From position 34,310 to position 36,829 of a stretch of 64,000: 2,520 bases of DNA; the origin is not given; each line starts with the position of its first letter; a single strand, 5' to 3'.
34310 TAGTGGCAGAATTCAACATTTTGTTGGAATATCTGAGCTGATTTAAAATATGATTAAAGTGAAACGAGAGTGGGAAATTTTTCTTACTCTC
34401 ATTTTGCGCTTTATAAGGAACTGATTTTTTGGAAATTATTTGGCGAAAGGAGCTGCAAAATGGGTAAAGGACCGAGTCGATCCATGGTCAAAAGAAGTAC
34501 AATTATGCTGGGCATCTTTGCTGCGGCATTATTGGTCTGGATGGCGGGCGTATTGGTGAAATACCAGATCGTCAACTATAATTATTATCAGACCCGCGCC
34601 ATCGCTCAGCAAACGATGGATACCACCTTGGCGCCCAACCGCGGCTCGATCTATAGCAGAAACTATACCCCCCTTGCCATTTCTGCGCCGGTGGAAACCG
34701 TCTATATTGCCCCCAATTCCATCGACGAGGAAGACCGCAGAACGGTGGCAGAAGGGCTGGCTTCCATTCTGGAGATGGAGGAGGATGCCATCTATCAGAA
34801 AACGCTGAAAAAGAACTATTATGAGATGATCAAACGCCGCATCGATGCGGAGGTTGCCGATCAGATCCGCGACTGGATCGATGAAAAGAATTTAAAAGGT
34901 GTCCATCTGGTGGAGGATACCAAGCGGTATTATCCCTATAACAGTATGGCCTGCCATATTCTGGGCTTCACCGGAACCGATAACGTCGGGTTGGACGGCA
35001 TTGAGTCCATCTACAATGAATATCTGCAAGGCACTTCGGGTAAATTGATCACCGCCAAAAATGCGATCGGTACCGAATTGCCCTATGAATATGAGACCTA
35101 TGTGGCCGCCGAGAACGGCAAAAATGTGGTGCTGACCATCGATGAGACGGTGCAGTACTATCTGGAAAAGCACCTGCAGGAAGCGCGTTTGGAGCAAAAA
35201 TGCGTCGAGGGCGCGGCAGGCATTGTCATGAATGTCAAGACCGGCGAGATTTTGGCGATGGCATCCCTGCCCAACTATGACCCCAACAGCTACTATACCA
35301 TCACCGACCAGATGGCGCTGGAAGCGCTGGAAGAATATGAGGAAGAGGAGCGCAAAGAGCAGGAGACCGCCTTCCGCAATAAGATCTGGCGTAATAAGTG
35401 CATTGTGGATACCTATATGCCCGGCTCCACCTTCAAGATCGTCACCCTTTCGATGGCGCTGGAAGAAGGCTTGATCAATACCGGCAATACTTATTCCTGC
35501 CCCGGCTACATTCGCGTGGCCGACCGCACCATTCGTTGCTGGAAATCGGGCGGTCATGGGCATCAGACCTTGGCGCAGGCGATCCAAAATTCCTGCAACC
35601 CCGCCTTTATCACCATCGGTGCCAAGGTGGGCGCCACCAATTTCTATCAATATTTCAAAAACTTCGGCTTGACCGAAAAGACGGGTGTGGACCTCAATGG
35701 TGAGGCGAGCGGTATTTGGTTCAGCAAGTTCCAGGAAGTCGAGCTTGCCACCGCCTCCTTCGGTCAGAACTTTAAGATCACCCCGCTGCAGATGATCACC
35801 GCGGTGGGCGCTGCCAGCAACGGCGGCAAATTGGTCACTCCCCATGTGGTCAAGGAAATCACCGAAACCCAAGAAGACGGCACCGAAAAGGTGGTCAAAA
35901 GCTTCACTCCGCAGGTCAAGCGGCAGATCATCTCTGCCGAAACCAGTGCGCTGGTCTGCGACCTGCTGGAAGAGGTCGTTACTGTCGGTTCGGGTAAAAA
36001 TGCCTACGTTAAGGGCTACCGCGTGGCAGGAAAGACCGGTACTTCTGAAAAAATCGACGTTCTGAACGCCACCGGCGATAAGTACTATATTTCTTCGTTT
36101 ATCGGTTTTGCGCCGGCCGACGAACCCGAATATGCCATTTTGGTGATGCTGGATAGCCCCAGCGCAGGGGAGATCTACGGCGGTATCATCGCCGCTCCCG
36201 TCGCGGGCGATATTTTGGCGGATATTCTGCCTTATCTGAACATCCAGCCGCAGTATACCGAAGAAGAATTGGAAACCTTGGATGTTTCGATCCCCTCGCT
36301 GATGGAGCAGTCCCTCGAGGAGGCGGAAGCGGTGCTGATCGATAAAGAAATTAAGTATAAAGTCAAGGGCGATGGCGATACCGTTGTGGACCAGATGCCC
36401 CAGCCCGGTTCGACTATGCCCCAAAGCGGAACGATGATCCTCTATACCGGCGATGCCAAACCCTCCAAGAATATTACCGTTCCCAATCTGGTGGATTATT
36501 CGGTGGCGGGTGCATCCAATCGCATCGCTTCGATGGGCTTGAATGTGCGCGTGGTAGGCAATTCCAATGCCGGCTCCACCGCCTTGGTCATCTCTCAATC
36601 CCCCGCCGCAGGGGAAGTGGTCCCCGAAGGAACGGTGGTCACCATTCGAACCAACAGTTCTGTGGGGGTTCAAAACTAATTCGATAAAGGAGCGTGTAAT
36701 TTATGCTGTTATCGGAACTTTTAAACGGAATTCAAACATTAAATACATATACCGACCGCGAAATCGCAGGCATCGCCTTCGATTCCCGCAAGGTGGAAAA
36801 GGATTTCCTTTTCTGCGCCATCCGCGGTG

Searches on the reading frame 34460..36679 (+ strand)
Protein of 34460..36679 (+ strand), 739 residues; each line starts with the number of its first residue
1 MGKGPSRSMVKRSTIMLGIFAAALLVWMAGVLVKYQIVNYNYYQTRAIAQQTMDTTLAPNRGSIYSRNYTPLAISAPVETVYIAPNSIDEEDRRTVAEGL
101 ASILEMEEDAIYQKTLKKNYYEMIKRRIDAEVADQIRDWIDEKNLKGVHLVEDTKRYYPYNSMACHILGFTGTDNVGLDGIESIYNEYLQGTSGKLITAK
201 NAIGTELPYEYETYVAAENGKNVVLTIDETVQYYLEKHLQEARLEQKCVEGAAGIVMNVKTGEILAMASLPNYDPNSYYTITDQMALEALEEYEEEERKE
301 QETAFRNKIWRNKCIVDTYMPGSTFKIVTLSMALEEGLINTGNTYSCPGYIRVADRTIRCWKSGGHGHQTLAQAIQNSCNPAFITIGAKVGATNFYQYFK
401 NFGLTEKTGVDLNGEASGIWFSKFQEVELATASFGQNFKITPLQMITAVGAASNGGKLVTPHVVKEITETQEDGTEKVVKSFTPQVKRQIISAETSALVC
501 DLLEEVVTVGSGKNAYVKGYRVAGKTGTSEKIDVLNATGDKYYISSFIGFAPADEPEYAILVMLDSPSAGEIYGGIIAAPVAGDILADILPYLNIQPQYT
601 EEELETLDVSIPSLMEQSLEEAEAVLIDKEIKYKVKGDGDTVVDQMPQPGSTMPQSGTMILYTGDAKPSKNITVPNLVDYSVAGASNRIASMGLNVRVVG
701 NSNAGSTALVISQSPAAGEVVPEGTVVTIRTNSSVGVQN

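Call 60: search_protein_families(library=ncbifam, proteins=[window:34460-36679:+], max_evalue=1e-10)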
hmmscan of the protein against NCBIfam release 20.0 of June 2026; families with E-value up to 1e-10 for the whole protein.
window:34460-36679:+ (739 aa): 19 families
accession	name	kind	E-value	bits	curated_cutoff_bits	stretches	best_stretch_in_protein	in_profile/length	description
TIGR02214.1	spoVD_pbp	equivalog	3.9e-198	659.8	688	1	16-665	4-636/636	stage V sporulation protein D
TIGR03423.1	pbp2_mrdA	equivalog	1.3e-105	354.3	455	1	15-589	4-590/593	penicillin-binding protein 2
NF053573.1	PBP2_PenA_Neis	exception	4.1e-69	233.6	1105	1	12-597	27-568/572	peptidoglycan D,D-transpeptidase PBP2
NF011685.0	PRK15105.1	subfamily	5.6e-69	233.2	737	1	34-598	44-566/588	peptidoglycan glycosyltransferase FtsI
NF038271.1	strep_PBP2X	exception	6.9e-56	189.8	1050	1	44-701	56-722/750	penicillin-binding protein PBP2X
NF008061.0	PRK10795.1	equivalog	1.8e-44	152.4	962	2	171-578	201-606/634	peptidoglycan DD-transpeptidase MrdA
NF051842.1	PBP4_5_Efaec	equivalog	1.5e-39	135.9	700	1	57-566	161-647/668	penicillin-binding protein PBP4(5)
NF038278.1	strep_PBP2B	exception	5e-35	121.1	975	1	314-565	376-653/678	penicillin-binding protein PBP2B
TIGR02074.1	PBP_1a_fam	subfamily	1.8e-30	106.3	508.75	1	320-552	295-496/535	PBP1A family penicillin-binding protein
NF000237.1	MECA_PBP2A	equivalog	2.7e-28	98.6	750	1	55-540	145-612/668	PBP2a family beta-lactam-resistant peptidoglycan transpeptidase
NF000407.1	MECC_PBP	exception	1.8e-26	92.6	1500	1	55-539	142-608/665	PBP2a family beta-lactam-resistant peptidoglycan transpeptidase MecC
NF000408.1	MECA2_pure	exception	4.1e-24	84.8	1525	1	59-550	149-620/668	PBP2a family beta-lactam-resistant peptidoglycan transpeptidase MecA2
NF033378.1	MECD_PBP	exception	2.4e-23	82.3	1450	1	57-551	149-630/678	PBP2a family beta-lactam-resistant peptidoglycan transpeptidase MecD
NF000410.1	MECA1_pure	exception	3.5e-23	81.6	1480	1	56-551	145-619/666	PBP2a family beta-lactam-resistant peptidoglycan transpeptidase MecA1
NF000409.1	MECA_pure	exception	5.7e-21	74.7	1490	1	56-550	146-620/668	PBP2a family beta-lactam-resistant peptidoglycan transpeptidase MecA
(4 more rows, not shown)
